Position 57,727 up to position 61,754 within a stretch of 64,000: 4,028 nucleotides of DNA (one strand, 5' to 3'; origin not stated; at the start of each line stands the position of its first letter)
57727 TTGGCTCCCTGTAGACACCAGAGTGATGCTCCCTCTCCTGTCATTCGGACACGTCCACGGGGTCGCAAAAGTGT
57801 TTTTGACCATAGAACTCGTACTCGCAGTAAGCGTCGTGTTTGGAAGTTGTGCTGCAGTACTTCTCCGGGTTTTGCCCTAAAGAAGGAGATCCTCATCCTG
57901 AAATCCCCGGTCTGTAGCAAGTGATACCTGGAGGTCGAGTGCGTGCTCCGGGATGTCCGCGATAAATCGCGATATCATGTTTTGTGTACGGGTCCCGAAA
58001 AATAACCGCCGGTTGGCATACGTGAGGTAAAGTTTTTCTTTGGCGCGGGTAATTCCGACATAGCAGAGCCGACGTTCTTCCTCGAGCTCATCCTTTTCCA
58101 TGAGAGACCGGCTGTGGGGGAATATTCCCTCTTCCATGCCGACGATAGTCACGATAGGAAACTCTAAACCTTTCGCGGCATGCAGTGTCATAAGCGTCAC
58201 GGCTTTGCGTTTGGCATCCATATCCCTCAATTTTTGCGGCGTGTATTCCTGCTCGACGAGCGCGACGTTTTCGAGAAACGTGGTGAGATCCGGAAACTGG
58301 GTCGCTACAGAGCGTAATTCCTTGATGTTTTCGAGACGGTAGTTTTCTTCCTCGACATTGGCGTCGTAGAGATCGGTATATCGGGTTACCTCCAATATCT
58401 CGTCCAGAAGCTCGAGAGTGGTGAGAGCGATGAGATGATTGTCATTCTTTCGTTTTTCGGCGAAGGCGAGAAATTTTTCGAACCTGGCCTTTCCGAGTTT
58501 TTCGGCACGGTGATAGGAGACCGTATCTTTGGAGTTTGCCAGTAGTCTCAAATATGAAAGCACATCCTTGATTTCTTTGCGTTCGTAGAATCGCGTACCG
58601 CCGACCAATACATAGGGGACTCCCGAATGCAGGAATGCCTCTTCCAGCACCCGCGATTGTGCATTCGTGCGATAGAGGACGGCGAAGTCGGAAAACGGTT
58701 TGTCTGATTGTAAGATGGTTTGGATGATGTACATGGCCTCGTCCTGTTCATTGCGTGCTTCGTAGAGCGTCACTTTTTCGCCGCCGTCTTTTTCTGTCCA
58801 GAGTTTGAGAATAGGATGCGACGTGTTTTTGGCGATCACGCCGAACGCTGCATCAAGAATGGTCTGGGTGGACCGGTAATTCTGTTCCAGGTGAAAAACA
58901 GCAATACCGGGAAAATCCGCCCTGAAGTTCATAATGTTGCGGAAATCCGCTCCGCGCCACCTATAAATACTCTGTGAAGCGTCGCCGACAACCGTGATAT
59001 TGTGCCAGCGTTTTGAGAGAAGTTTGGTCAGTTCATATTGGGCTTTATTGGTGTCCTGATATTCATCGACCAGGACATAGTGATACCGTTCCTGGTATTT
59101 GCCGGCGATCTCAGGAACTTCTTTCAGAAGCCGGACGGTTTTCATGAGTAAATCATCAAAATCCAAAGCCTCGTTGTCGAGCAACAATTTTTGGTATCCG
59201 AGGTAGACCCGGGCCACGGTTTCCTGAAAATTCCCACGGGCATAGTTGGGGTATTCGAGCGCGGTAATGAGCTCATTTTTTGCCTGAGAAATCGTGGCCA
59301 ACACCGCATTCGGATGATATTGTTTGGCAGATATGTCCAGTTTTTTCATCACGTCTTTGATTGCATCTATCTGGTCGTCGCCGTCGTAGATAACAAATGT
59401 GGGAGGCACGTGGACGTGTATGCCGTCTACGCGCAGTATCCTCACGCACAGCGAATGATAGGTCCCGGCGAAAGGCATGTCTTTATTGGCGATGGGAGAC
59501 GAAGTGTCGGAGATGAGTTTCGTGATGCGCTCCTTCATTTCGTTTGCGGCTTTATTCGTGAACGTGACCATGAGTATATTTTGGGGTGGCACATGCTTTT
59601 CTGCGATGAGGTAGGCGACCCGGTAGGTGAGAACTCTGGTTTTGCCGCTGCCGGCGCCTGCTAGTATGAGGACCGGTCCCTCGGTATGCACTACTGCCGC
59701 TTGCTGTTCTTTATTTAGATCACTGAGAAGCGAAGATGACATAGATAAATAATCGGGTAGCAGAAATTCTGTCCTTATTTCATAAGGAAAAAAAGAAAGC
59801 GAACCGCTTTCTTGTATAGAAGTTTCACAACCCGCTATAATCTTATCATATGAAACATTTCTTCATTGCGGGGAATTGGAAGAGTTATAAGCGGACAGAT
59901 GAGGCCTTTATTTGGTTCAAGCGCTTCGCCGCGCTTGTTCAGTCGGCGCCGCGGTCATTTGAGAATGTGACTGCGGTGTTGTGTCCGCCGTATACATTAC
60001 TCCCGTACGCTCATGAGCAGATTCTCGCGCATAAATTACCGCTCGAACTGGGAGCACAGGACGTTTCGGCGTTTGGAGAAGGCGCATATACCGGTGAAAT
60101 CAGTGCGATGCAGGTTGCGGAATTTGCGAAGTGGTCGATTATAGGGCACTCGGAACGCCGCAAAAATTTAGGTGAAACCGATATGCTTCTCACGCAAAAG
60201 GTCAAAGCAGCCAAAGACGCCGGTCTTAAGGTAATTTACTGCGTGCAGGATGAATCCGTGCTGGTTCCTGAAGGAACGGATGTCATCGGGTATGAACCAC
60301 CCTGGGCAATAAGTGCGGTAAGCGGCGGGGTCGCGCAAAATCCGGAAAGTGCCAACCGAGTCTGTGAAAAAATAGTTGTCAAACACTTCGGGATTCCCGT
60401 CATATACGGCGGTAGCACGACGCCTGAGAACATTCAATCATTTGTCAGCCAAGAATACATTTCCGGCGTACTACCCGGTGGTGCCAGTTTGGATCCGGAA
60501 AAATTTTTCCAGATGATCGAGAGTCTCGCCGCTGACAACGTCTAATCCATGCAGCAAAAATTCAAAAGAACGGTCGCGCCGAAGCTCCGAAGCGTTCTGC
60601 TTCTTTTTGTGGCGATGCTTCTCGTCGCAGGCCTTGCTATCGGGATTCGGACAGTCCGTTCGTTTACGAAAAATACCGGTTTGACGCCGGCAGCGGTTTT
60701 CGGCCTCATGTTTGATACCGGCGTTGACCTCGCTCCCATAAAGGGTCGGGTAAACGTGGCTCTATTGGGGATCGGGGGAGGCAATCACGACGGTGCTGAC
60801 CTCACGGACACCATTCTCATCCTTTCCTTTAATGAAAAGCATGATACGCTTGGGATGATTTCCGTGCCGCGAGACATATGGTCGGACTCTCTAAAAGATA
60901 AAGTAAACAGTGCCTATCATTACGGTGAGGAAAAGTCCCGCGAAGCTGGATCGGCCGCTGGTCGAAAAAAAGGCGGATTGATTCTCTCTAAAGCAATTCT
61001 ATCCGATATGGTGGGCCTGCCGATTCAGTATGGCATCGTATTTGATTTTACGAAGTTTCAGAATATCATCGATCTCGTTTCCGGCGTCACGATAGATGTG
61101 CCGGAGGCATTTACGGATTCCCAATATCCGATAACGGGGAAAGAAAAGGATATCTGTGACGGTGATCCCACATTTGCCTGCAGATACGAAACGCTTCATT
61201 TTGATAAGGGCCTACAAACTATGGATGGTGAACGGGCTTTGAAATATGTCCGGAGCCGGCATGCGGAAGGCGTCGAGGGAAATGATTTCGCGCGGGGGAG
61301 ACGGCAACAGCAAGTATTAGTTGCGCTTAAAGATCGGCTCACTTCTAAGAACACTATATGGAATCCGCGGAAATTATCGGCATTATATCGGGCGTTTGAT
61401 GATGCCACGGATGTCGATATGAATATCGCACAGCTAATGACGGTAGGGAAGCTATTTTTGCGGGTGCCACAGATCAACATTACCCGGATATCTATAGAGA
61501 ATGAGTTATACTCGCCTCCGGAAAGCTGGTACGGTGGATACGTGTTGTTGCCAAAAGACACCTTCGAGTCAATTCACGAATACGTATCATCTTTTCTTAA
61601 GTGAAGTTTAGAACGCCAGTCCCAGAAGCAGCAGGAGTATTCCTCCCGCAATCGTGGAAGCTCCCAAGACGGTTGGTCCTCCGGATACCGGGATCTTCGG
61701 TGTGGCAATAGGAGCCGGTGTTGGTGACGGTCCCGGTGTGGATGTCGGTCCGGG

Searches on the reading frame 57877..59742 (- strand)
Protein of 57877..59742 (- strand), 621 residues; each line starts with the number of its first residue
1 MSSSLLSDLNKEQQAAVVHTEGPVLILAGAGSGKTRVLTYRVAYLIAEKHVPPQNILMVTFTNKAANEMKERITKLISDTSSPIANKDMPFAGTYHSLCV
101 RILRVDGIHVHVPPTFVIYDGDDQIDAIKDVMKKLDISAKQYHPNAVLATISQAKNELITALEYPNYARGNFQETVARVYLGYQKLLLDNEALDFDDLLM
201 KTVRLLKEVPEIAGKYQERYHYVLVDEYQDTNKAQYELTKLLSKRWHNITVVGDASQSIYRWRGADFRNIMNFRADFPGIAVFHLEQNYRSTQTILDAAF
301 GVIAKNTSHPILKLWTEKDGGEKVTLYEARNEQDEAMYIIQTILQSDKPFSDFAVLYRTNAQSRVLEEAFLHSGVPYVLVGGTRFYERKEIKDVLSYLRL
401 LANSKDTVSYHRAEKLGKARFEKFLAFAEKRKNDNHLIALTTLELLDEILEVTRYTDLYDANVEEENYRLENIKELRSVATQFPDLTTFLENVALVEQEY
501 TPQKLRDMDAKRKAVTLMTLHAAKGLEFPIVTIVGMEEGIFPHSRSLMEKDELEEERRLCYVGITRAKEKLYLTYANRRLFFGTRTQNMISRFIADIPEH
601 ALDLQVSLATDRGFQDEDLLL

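Call 6: search_protein_families(library=pfam, proteins=[window:57877-59742:-], max_evalue=0.01)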
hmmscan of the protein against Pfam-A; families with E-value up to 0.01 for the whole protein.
window:57877-59742:- (621 aa): 9 families
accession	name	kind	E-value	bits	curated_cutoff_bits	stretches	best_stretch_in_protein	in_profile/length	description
PF00580.27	UvrD-helicase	-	2.9e-89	299.8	23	1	9-278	1-271/271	UvrD/REP helicase N-terminal domain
PF13361.12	UvrD_C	-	2.3e-67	228.3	25.6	2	283-421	1-147/350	UvrD-like helicase C-terminal domain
PF13245.12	AAA_19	-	1.2e-25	90.7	25.1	1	13-261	1-132/134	AAA domain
PF13538.12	UvrD_C_2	-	3.1e-10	40.2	27.4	1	515-574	2-52/52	UvrD-like helicase C-terminal domain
PF13604.12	AAA_30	-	5.1e-08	33.3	27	1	9-73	2-66/191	AAA domain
PF01443.25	Viral_helicase1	-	1.1e-07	32.3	21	1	506-573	173-226/228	Viral superfamily 1 RNA helicase core domain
PF13086.12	AAA_11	-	9.1e-05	22.8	27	1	9-136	2-125/257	AAA domain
PF04851.21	ResIII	-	0.0032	17.8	22.5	0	19-82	21-82/164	Type III restriction enzyme, res subunit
PF03237.21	Terminase_6N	-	0.0059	16.7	22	0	25-79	1-57/215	Terminase large subunit, T4likevirus-type, N-terminal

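Call 8: search_protein_families(library=ncbifam, proteins=[window:57877-59742:-], max_evalue=0.01)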
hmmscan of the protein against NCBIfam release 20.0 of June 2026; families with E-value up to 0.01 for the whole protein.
window:57877-59742:- (621 aa): 20 families
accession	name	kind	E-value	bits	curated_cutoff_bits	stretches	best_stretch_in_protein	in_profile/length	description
TIGR01073.1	pcrA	equivalog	5e-221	735.9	911.2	2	5-413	1-407/725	DNA helicase PcrA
NF008743.0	PRK11773.1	equivalog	6.2e-172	573.6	965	2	3-413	4-410/720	DNA helicase II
TIGR01075.1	uvrD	equivalog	3.5e-163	544.6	1144.45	2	5-412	1-404/715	DNA helicase II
TIGR01074.1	rep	equivalog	2.6e-162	541.5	951.45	2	9-434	2-430/668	DNA helicase Rep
NF008172.0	PRK10919.1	equivalog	1.4e-122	410.1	1168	2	9-431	3-428/673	DNA helicase Rep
TIGR02785.1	addA_Gpos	equivalog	2.2e-51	174.9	707.65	5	179-299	344-476/1234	helicase-exonuclease AddAB subunit AddA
NF008276.0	PRK11054.1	equivalog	2.7e-51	174.9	543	3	7-104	195-284/684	DNA helicase IV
TIGR00609.1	recB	equivalog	4.1e-44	151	696.05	3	190-308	340-460/1175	exodeoxyribonuclease V subunit beta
NF010485.0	PRK13909.1-2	equivalog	4.2e-38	131.1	650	2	138-533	242-629/909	RecB-like helicase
TIGR02784.1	addA_alphas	equivalog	2.5e-37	128.8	860.75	4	13-78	2-66/1138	double-strand break repair helicase AddA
NF010487.0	PRK13909.1-4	equivalog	3.3e-31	108.4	759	2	166-534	271-630/924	RecB-like helicase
NF008128.0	PRK10876.1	equivalog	3.3e-18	64.8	1697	1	191-299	347-457/1181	exodeoxyribonuclease V subunit beta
NF010486.0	PRK13909.1-3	equivalog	5.7e-13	47.8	1109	2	26-76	10-59/921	RecB-like helicase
NF010484.0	PRK13909.1-1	equivalog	3.3e-12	45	1074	1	26-75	10-58/945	RecB-like helicase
NF041254.1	motor_HelR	exception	1.4e-07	30.2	750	1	215-304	514-600/706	RNA polymerase recycling motor ATPase HelR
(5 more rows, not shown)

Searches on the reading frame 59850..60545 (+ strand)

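Call 76: search_protein_families(library=pfam, proteins=[window:59850-60545:+], max_evalue=0.001)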
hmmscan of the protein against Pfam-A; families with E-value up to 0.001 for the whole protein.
window:59850-60545:+ (231 aa): 1 family
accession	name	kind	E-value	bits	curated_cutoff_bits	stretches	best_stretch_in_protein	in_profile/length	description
PF00121.24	TIM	-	8.1e-51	173.3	20.1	1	5-225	2-244/245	Triosephosphate isomerase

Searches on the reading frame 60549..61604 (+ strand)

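Call 76: search_protein_families(library=pfam, proteins=[window:60549-61604:+], max_evalue=0.001)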
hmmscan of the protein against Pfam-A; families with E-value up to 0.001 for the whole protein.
window:60549-61604:+ (351 aa): 1 family
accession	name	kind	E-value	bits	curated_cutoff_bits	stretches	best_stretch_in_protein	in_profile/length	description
PF03816.19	LytR_cpsA_psr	-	2.1e-30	106.3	24.6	1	86-264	2-148/150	LytR_cpsA_psr family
